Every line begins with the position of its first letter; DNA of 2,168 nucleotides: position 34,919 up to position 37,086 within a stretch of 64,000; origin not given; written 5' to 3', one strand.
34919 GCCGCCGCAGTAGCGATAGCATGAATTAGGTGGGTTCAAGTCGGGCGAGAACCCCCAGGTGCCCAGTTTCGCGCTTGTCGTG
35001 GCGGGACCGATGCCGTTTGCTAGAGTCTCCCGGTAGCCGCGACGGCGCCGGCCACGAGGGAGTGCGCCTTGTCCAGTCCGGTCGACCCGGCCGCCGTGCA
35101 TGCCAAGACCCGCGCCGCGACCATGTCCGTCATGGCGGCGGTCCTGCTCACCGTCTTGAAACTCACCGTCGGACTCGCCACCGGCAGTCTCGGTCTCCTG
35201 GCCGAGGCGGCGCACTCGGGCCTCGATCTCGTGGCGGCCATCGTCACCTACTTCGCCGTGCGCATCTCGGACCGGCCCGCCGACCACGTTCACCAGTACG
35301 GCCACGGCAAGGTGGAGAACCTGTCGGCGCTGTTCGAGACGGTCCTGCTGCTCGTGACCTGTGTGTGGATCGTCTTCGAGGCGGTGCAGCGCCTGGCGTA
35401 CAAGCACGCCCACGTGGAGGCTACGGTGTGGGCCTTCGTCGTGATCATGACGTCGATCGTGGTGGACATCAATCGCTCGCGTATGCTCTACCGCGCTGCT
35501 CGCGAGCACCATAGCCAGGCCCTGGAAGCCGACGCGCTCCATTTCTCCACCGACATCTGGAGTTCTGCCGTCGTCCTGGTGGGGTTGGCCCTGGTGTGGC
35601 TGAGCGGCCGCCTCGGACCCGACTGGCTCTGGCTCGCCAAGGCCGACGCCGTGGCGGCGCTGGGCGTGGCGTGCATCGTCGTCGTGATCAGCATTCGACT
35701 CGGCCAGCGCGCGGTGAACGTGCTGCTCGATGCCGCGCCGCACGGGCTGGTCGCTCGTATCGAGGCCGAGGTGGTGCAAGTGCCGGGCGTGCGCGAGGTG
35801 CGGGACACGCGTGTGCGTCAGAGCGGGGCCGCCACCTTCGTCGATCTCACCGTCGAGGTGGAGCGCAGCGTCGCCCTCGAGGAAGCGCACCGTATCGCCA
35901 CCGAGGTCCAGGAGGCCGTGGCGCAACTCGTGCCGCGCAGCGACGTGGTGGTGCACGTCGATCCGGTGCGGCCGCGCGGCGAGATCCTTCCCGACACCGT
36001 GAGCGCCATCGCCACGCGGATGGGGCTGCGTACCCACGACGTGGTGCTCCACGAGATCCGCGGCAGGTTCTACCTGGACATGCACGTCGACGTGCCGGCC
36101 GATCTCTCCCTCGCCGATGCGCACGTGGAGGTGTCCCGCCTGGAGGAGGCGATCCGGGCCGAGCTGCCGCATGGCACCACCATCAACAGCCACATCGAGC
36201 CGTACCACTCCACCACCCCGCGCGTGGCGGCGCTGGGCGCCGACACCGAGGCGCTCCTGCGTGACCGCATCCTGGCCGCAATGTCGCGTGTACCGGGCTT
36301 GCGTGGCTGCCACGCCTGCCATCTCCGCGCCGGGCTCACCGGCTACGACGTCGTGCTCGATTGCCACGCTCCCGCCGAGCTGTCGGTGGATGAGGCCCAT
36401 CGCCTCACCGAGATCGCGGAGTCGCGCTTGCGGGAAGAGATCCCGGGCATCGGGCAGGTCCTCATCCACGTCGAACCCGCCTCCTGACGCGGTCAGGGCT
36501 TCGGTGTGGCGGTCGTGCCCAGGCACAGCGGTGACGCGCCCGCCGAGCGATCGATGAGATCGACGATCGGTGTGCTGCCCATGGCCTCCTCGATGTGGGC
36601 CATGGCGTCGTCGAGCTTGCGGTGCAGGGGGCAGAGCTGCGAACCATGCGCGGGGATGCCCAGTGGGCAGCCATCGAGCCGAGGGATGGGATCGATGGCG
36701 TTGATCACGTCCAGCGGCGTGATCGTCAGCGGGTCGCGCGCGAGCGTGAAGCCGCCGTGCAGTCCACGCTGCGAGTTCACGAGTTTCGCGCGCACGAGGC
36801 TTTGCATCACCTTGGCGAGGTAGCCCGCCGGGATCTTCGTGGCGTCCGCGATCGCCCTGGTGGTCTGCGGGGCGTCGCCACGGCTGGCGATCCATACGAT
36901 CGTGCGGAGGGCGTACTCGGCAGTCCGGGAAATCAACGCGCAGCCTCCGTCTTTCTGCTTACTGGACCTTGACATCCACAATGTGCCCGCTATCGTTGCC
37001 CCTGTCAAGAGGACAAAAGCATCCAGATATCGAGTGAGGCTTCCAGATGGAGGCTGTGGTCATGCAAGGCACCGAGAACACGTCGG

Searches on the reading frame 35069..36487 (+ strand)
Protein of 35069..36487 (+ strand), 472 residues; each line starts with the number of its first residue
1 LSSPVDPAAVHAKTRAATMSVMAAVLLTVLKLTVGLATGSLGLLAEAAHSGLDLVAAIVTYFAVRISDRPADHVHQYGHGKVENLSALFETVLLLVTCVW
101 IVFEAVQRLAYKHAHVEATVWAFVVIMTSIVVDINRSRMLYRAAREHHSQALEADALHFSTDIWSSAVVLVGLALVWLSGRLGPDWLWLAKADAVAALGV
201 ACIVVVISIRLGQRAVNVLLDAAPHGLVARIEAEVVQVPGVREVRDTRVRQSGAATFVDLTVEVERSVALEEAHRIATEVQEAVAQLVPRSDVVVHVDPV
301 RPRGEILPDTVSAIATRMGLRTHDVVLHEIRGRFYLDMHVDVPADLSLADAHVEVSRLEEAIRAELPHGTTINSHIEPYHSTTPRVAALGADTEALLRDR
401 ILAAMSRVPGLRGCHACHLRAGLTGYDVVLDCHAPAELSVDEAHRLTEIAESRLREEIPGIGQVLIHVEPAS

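Call 14: find_encoding_contigs(protein=window:35069-36487:+, flank=10000, max_places=10)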
Protein window:35069-36487:+ (472 aa): 1 contig read that carries it; 1 place shown.
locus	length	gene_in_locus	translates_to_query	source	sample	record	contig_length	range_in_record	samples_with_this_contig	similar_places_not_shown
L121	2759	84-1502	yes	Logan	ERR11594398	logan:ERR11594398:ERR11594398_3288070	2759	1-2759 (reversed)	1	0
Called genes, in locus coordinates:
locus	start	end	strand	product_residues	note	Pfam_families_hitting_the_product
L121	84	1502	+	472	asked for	PF01545:Cation_efflux, PF16916:ZT_dimer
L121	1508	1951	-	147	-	PF02082:Rrf2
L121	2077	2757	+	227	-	?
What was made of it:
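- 35069..36487 (+): Flanking gene: a 472-aa cation diffusion facilitator. Its start codon is TTG and its RBS is GAGGGAG (35056-35062). The exact product is on record (call 14).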

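Call 17: find_homologous_proteins(query=window:35069-36487:+, max_evalue=1e-30)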
Query window:35069-36487:+ (472 aa): 7996 proteins with E <= 1e-30 among 8000 candidates; the best 120 are listed.
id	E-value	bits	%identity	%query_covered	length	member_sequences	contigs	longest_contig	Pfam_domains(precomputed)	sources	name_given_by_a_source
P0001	2.2e-298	1007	100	100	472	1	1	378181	PF16916.12,PF01545.27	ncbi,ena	-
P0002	3.2e-213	727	74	100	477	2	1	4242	PF16916.12,PF01545.27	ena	-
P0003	3.1e-192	658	68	100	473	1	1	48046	PF16916.12,PF01545.27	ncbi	-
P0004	1.8e-183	629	66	97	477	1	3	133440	PF16916.12,PF01545.27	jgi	jgi:cation diffusion facilitator family transporter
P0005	9.1e-179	613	63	100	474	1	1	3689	PF16916.12,PF01545.27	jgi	jgi:cation diffusion facilitator family transporter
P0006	9.7e-179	613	63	100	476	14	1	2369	PF16916.12,PF01545.27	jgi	jgi:cation diffusion facilitator family transporter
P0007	2.2e-178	612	63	100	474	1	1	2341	PF16916.12,PF01545.27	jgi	jgi:cation diffusion facilitator family transporter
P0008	2.3e-178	612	62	99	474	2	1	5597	PF16916.12,PF01545.27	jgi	jgi:cation diffusion facilitator family transporter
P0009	3.6e-178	611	61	100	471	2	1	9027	PF16916.12,PF01545.27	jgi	jgi:cation diffusion facilitator family transporter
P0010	4.1e-178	611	61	99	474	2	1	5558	PF16916.12,PF01545.27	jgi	jgi:cation diffusion facilitator family transporter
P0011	4.1e-178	611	62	100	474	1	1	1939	PF16916.12,PF01545.27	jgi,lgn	jgi:cation diffusion facilitator family transporter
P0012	1.3e-177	609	63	100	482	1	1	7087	PF16916.12,PF01545.27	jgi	jgi:cation diffusion facilitator family transporter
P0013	2.0e-177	609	63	94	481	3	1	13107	PF16916.12,PF01545.27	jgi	jgi:cation diffusion facilitator family transporter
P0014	2.2e-177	609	65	94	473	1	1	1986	PF16916.12,PF01545.27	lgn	-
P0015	2.8e-177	608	64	100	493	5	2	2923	PF16916.12,PF01545.27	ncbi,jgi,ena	ncbi:MAG: cation-efflux pump [Anaerolineae bacterium]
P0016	5.5e-177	607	63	100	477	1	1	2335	PF16916.12,PF01545.27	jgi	jgi:cation diffusion facilitator family transporter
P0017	1.2e-176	606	62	100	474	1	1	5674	PF16916.12,PF01545.27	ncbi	-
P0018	3.0e-176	605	63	100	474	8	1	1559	PF16916.12,PF01545.27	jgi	-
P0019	3.9e-176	605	63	94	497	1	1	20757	PF16916.12,PF01545.27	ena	-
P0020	5.9e-176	604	64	98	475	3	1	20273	PF16916.12,PF01545.27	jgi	jgi:cation diffusion facilitator family transporter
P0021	9.2e-176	603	61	94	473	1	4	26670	PF16916.12,PF01545.27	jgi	jgi:cation diffusion facilitator family transporter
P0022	1.1e-175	603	62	100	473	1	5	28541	PF16916.12,PF01545.27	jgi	jgi:cation diffusion facilitator family transporter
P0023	1.4e-175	603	63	100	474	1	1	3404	PF16916.12,PF01545.27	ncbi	-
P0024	1.5e-175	603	63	100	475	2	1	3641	PF16916.12,PF01545.27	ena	-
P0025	1.7e-175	602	64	99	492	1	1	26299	PF16916.12,PF01545.27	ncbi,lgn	-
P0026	2.1e-175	602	63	97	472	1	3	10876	PF16916.12,PF01545.27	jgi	jgi:cation diffusion facilitator family transporter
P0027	2.4e-175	602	63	100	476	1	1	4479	PF16916.12,PF01545.27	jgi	jgi:cation diffusion facilitator family transporter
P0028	2.5e-175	602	63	97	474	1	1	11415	PF16916.12,PF01545.27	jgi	jgi:cation diffusion facilitator family transporter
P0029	3.0e-175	602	62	97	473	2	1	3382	PF16916.12,PF01545.27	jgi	jgi:cation diffusion facilitator family transporter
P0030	3.6e-175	601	63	94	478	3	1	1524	PF16916.12,PF01545.27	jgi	jgi:cation diffusion facilitator family transporter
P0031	4.0e-175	601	63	100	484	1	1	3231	PF16916.12,PF01545.27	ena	-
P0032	5.7e-175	601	63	100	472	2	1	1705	PF16916.12,PF01545.27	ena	-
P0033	6.0e-175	601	62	100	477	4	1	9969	PF16916.12,PF01545.27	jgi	jgi:cation diffusion facilitator family transporter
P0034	6.4e-175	601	64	97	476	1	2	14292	PF16916.12,PF01545.27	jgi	jgi:cation diffusion facilitator family transporter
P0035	1.2e-174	600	62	100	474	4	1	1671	PF16916.12,PF01545.27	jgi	-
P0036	1.9e-174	599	63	97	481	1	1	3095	PF16916.12,PF01545.27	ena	-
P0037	2.2e-174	599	62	98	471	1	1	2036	PF16916.12,PF01545.27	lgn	-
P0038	2.4e-174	599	62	100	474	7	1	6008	PF16916.12,PF01545.27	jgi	jgi:cation diffusion facilitator family transporter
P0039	2.7e-174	599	62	99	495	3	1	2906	PF16916.12,PF01545.27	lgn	-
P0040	4.9e-174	598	62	97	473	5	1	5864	PF16916.12,PF01545.27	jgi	jgi:cation diffusion facilitator family transporter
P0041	5.1e-174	598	62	100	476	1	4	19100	PF16916.12,PF01545.27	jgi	jgi:cation diffusion facilitator family transporter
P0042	5.8e-174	597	59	100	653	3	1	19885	PF16916.12,PF01545.27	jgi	jgi:cation diffusion facilitator family transporter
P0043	1.0e-173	597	64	99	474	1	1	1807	PF16916.12,PF01545.27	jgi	jgi:cation diffusion facilitator family transporter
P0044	1.1e-173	596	63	100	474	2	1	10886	PF16916.12,PF01545.27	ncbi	-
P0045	1.4e-173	596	63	100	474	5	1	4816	PF16916.12,PF01545.27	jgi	jgi:cation diffusion facilitator family transporter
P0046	1.9e-173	596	61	100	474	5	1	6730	PF16916.12,PF01545.27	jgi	jgi:cation diffusion facilitator family transporter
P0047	2.5e-173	595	62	100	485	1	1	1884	PF16916.12,PF01545.27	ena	-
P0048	3.0e-173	595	61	100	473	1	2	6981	PF16916.12,PF01545.27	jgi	jgi:cation diffusion facilitator family transporter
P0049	3.2e-173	595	62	100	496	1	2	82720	PF16916.12,PF01545.27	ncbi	-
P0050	3.2e-173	595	61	100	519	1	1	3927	PF16916.12,PF01545.27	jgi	jgi:cation diffusion facilitator family transporter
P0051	4.8e-173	594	76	79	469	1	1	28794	PF16916.12,PF01545.27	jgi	-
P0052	5.3e-173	594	62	100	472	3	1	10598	PF16916.12,PF01545.27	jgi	-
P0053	5.3e-173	594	62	99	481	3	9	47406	PF16916.12,PF01545.27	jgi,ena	jgi:cation diffusion facilitator family transporter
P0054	5.8e-173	594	61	97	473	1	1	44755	PF16916.12,PF01545.27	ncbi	-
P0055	7.8e-173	594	62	99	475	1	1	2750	PF16916.12,PF01545.27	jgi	jgi:cation diffusion facilitator family transporter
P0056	1.1e-172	593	63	100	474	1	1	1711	PF16916.12,PF01545.27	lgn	-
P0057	1.4e-172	593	63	100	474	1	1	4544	PF16916.12,PF01545.27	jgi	jgi:cation diffusion facilitator family transporter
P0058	1.9e-172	592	63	100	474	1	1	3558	PF16916.12,PF01545.27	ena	-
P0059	1.9e-172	592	61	100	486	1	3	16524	PF16916.12,PF01545.27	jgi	jgi:cation diffusion facilitator family transporter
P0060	2.0e-172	592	63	97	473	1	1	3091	PF16916.12,PF01545.27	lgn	-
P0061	2.9e-172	592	62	94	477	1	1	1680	PF16916.12,PF01545.27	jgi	jgi:cation diffusion facilitator family transporter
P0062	3.0e-172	592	63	100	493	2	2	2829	PF16916.12,PF01545.27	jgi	jgi:cation diffusion facilitator family transporter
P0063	3.1e-172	592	62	100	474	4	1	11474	PF16916.12,PF01545.27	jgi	-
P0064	3.5e-172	592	62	99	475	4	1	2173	PF16916.12,PF01545.27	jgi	jgi:cation diffusion facilitator family transporter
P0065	3.9e-172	591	61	98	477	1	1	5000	PF16916.12,PF01545.27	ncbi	-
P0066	4.7e-172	591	60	99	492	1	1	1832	PF16916.12,PF01545.27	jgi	-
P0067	5.1e-172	591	62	100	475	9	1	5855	PF16916.12,PF01545.27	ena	-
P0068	5.6e-172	591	63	97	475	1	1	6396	PF16916.12,PF01545.27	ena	-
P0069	6.8e-172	591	61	99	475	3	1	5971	PF16916.12,PF01545.27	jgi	jgi:cation diffusion facilitator family transporter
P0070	7.1e-172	591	62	100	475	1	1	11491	PF16916.12,PF01545.27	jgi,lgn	jgi:cation diffusion facilitator family transporter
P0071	8.5e-172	590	63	97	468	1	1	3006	PF16916.12,PF01545.27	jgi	-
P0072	9.0e-172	590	62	100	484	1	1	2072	PF16916.12,PF01545.27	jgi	jgi:cation diffusion facilitator family transporter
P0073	1.0e-171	590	62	94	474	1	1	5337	PF16916.12,PF01545.27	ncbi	-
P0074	1.0e-171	590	61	100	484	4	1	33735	PF16916.12,PF01545.27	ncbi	-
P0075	1.5e-171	589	62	100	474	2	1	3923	PF16916.12,PF01545.27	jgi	jgi:cation diffusion facilitator family transporter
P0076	1.9e-171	589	62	100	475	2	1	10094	PF16916.12,PF01545.27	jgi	jgi:cation diffusion facilitator family transporter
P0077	2.6e-171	589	62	99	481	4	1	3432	PF16916.12,PF01545.27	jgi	-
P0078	2.8e-171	589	61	94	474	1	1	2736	PF16916.12,PF01545.27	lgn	-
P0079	3.1e-171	588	62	97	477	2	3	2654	PF16916.12,PF01545.27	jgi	jgi:cation diffusion facilitator family transporter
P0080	3.2e-171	588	61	100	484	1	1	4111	PF16916.12,PF01545.27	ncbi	-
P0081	3.8e-171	588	61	100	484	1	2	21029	PF16916.12,PF01545.27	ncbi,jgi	-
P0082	7.2e-171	587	62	100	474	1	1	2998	PF16916.12,PF01545.27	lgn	-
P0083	8.0e-171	587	61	100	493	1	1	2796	PF16916.12,PF01545.27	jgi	jgi:cation diffusion facilitator family transporter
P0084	8.3e-171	587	62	97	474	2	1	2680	PF16916.12,PF01545.27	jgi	jgi:cation diffusion facilitator family transporter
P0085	1.0e-170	587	62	97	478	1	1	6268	PF16916.12,PF01545.27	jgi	-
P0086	1.0e-170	587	62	99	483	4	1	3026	PF16916.12,PF01545.27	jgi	-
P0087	1.1e-170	587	62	98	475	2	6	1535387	PF16916.12,PF01545.27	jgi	-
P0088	1.2e-170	586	61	100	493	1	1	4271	PF16916.12,PF01545.27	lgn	-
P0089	1.3e-170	586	59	97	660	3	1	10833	PF16916.12,PF01545.27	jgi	jgi:cation diffusion facilitator family transporter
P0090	1.3e-170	586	59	100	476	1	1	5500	PF16916.12,PF01545.27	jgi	jgi:cation diffusion facilitator family transporter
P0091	1.5e-170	586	61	100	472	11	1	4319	PF16916.12,PF01545.27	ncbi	ncbi:MAG: cation-efflux pump [Anaerolineae bacterium]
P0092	1.8e-170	586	61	97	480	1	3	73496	PF16916.12,PF01545.27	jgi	jgi:cation diffusion facilitator family transporter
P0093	1.8e-170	586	59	100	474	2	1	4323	PF16916.12,PF01545.27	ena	-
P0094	1.9e-170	586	60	100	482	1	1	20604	PF16916.12,PF01545.27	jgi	jgi:cation diffusion facilitator family transporter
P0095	2.0e-170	586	59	97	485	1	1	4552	PF16916.12,PF01545.27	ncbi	ncbi:cation-efflux pump [Chloroflexota bacterium]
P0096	2.3e-170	586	61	94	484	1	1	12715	PF16916.12,PF01545.27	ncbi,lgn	-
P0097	2.5e-170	585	62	100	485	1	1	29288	PF16916.12,PF01545.27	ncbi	-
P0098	2.9e-170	585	60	100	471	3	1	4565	PF16916.12,PF01545.27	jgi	jgi:cation diffusion facilitator family transporter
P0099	3.7e-170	585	61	98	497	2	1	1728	PF16916.12,PF01545.27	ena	-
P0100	4.0e-170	585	61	100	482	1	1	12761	PF16916.12,PF01545.27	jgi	jgi:cation diffusion facilitator family transporter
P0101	4.2e-170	585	60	100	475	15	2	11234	PF16916.12,PF01545.27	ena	-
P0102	4.4e-170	585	60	98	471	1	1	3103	PF16916.12,PF01545.27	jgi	jgi:cation diffusion facilitator family transporter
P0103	4.4e-170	585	61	100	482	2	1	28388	PF16916.12,PF01545.27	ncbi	-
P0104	5.3e-170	584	59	100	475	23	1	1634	PF16916.12,PF01545.27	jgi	-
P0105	6.3e-170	584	62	100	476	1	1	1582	PF16916.12,PF01545.27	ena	-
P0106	7.1e-170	584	60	97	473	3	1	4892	PF16916.12,PF01545.27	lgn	-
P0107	8.5e-170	584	61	99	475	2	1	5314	PF16916.12,PF01545.27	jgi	jgi:cation diffusion facilitator family transporter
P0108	1.2e-169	583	61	98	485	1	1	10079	PF16916.12,PF01545.27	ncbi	-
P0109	1.3e-169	583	61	94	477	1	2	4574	PF16916.12,PF01545.27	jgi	jgi:cation diffusion facilitator family transporter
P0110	1.4e-169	583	61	100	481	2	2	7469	PF16916.12,PF01545.27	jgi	jgi:cation diffusion facilitator family transporter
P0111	1.4e-169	583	60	99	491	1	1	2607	PF16916.12,PF01545.27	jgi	jgi:cation diffusion facilitator family transporter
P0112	1.6e-169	583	63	98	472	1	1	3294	PF16916.12,PF01545.27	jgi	jgi:cation diffusion facilitator family transporter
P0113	2.1e-169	582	61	99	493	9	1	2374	PF16916.12,PF01545.27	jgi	jgi:cation diffusion facilitator family transporter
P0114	2.2e-169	582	61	100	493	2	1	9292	PF16916.12,PF01545.27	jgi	jgi:cation diffusion facilitator family transporter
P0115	2.8e-169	582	58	99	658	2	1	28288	PF16916.12,PF01545.27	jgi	-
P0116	2.9e-169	582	62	100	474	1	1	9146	PF16916.12,PF01545.27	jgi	-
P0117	3.1e-169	582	60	100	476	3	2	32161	PF16916.12,PF01545.27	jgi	jgi:cation diffusion facilitator family transporter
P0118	3.1e-169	582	60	100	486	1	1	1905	PF16916.12,PF01545.27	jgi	jgi:cation diffusion facilitator family transporter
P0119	3.4e-169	582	60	100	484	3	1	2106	PF16916.12,PF01545.27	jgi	-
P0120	3.5e-169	582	60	100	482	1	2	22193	PF16916.12,PF01545.27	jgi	-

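Call 18: find_encoding_contigs(protein=P0002, flank=5000, max_places=3)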
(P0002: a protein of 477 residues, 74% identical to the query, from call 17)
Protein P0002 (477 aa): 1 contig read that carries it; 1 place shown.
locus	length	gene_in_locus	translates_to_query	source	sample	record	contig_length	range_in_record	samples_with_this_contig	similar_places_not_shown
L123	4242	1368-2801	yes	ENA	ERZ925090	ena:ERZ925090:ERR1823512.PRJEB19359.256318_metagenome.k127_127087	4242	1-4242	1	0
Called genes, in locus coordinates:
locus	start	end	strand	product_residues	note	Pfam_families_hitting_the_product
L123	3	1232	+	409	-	?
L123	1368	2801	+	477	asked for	PF01545:Cation_efflux, PF16916:ZT_dimer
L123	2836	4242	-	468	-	?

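Call 19: find_encoding_contigs(protein=P0003, flank=5000, max_places=3)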
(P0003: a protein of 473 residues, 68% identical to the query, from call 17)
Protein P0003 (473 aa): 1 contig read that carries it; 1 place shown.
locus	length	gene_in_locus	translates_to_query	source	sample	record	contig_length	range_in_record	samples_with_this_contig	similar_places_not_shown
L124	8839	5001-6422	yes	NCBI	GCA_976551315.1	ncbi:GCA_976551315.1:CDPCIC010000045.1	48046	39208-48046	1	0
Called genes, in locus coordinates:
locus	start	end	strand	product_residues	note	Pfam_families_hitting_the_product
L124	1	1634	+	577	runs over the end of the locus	PF00246:Peptidase_M14, PF13620:CarboxypepD_reg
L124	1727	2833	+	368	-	-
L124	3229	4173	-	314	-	PF11954:DUF3471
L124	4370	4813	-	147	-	PF00144:Beta-lactamase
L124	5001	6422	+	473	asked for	PF01545:Cation_efflux, PF16916:ZT_dimer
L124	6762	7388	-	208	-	-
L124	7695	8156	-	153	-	PF07617:DUF1579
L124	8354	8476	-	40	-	-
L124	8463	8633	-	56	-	-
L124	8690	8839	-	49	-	?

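Call 20: find_encoding_contigs(protein=P0004, flank=5000, max_places=3)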
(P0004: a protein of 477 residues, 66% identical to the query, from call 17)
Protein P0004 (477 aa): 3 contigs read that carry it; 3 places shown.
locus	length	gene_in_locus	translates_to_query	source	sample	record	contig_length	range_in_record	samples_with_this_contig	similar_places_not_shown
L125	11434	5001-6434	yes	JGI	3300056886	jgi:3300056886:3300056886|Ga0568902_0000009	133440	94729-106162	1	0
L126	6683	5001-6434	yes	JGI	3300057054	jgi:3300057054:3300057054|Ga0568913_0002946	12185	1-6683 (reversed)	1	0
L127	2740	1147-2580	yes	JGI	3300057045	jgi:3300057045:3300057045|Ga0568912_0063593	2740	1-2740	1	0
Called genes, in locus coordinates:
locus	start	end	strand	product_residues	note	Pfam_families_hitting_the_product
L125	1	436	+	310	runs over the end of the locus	PF03781:FGE-sulfatase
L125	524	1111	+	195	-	-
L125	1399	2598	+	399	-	PF00152:tRNA-synt_2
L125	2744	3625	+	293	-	-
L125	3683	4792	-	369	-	PF00657:Lipase_GDSL (weak), PF13472:Lipase_GDSL_2, PF16822:ALGX (faint)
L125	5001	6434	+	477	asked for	PF01545:Cation_efflux, PF16916:ZT_dimer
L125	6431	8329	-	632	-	PF20176:DUF6541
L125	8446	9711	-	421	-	PF00890:FAD_binding_2 (faint), PF01266:DAO (faint), PF03486:HI0933_like, PF07992:Pyr_redox_2 (weak), PF13738:Pyr_redox_3 (faint), PF22780:HI0933_like_1st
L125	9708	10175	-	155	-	-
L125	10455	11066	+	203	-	-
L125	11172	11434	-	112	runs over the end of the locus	PF01844:HNH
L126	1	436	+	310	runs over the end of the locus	PF03781:FGE-sulfatase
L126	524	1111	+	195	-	-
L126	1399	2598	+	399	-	PF00152:tRNA-synt_2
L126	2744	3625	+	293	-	-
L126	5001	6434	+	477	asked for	PF01545:Cation_efflux, PF16916:ZT_dimer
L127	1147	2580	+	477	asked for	PF01545:Cation_efflux, PF16916:ZT_dimer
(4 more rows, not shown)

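Call 21: find_encoding_contigs(protein=P0051, flank=5000, max_places=3)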
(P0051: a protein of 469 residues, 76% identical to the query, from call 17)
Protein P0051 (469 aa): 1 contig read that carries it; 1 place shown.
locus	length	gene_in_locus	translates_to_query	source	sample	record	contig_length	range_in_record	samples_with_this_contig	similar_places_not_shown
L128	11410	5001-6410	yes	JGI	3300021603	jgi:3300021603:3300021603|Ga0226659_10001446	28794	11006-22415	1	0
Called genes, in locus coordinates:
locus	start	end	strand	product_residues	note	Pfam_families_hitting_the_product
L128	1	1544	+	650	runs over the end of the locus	PF00015:MCPsignal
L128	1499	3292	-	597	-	PF00005:ABC_tran, PF02463:SMC_N (faint), PF13304:AAA_21 (faint), PF13401:AAA_22 (faint), PF13476:AAA_23 (faint), PF12848:ABC_tran_Xtn, PF00005:ABC_tran, PF16326:ABC_tran_CTD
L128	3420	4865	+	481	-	PF20250:FapA_N, PF03961:FapA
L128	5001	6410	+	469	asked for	PF01545:Cation_efflux, PF16916:ZT_dimer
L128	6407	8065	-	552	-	PF00924:MS_channel_2nd, PF21082:MS_channel_3rd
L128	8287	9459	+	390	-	PF01370:Epimerase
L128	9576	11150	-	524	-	-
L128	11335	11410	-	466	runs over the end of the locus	PF03349:Toluene_X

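Call 27: list_cluster_members(proteins=[P0001, P0003])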
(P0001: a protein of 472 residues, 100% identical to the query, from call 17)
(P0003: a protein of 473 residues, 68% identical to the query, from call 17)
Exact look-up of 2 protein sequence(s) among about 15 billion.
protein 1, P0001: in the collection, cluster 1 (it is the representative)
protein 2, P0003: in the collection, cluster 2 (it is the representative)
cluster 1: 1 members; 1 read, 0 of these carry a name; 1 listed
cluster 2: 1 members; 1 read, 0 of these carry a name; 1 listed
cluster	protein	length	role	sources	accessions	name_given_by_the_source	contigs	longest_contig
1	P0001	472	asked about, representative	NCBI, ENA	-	-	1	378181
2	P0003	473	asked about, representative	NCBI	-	-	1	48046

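Call 31: search_protein_families(library=pfam, proteins=[window:35069-36487:+], max_evalue=0.01)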
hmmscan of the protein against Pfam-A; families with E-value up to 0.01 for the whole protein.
window:35069-36487:+ (472 aa): 2 families
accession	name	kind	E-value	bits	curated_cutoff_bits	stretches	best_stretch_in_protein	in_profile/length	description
PF16916.11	ZT_dimer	-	4.3e-45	152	26.7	3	227-299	5-77/78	Dimerisation domain of Zinc Transporter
PF01545.26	Cation_efflux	-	4.9e-42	144.4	26.6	1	19-220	3-198/198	Cation efflux family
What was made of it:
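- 35069..36487 (+): Pfam PF01545 (E 4.9e-42) and PF16916 (E 4.3e-45) (call 31).
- Checked: The CDF gene is 35069-36487 on the + strand, with PF01545 and PF16916 (call 31).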

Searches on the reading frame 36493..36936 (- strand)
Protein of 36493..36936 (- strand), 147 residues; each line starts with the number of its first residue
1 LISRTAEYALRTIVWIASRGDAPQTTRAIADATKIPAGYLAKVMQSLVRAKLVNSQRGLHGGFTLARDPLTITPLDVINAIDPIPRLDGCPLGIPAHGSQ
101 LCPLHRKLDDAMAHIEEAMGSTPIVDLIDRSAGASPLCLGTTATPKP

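Call 31: search_protein_families(library=pfam, proteins=[window:36493-36936:-], max_evalue=0.01)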
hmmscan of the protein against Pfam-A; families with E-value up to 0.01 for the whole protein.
window:36493-36936:- (147 aa): 3 families
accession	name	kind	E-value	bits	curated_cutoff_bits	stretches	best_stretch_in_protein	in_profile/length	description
PF02082.26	Rrf2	-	4.4e-26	92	30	1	2-129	1-131/132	Iron-dependent Transcriptional regulator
PF03444.21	HrcA_DNA-bdg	-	0.00068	19.7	21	1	5-64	5-64/79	Winged helix-turn-helix transcription repressor, HrcA DNA-binding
PF12802.13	MarR_2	-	0.0036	17.9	27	1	9-53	7-50/61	MarR family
